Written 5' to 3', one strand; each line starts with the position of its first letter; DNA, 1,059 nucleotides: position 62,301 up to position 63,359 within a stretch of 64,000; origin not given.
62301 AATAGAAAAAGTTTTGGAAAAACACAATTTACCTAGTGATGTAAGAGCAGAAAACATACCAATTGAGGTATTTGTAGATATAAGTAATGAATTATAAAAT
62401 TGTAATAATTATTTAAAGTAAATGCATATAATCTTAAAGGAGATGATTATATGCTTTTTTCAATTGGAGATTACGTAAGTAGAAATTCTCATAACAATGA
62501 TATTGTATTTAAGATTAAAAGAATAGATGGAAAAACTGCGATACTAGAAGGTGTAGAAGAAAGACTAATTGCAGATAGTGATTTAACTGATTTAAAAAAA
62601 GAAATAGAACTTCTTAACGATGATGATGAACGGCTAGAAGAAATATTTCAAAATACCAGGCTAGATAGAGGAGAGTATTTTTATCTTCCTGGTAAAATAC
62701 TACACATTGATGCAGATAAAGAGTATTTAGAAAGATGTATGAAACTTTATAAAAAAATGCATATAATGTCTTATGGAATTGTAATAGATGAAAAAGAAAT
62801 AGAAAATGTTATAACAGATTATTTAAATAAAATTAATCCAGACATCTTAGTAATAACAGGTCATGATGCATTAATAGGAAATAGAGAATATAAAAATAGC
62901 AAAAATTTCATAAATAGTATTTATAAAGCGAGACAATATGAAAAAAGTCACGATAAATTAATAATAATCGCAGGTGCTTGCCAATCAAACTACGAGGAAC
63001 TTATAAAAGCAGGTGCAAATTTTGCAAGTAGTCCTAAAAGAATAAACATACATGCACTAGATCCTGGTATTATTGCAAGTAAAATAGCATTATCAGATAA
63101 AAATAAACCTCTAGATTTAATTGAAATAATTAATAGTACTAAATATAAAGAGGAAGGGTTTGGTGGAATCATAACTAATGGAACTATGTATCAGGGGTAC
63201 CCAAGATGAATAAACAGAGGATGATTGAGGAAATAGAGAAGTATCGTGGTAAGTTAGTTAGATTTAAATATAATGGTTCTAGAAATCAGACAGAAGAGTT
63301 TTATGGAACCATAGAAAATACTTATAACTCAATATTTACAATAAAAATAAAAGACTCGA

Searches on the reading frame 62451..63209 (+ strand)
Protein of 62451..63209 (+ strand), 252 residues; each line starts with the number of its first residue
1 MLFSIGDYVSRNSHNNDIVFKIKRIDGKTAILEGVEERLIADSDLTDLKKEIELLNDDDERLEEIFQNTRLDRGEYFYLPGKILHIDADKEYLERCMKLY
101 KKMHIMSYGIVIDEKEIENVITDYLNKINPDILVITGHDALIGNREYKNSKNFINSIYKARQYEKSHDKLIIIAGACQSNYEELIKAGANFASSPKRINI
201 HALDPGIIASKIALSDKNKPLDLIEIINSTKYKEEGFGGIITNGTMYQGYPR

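Call 42: find_encoding_contigs(protein=window:62451-63209:+, flank=10000, max_places=4)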
Protein window:62451-63209:+ (252 aa): 23 contigs read that carry it; 4 places shown.
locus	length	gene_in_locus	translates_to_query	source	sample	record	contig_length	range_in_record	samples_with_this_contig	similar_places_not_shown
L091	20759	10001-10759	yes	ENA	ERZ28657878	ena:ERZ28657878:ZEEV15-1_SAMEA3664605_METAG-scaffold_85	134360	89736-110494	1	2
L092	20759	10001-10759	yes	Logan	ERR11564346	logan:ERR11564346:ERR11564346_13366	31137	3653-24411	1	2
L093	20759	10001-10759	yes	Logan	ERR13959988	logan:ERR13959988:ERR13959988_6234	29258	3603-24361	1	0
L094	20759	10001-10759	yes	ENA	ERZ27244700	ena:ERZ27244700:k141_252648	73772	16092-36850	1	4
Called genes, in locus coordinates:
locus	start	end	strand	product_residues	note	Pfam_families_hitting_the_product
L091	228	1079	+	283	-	PF13177:DNA_pol3_delta2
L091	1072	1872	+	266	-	PF04468:PSP1, PF28472:PSP1_3rd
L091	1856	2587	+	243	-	PF05175:MTS, PF13847:Methyltransf_31, PF02384:N6_Mtase (weak), PF08241:Methyltransf_11 (faint), PF13649:Methyltransf_25 (weak), PF01170:UPF0020 (weak), PF07669:Eco57I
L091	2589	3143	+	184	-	PF01195:Pept_tRNA_hydro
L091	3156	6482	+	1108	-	PF17757:UvrB_inter, PF02559:CarD_TRCF_RID, PF00270:DEAD, PF00271:Helicase_C, PF03461:TRCF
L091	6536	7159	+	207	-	-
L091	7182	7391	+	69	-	-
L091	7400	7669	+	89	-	-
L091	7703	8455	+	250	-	PF01026:TatD_DNase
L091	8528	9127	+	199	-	-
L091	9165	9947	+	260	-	PF00398:RrnaAD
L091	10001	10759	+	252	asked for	PF05582:Peptidase_U57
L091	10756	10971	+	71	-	PF06257:VEG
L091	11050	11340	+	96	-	PF04026:SpoVG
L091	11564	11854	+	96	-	PF07873:YabP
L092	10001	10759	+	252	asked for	PF05582:Peptidase_U57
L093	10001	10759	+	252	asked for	PF05582:Peptidase_U57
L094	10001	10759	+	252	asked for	PF05582:Peptidase_U57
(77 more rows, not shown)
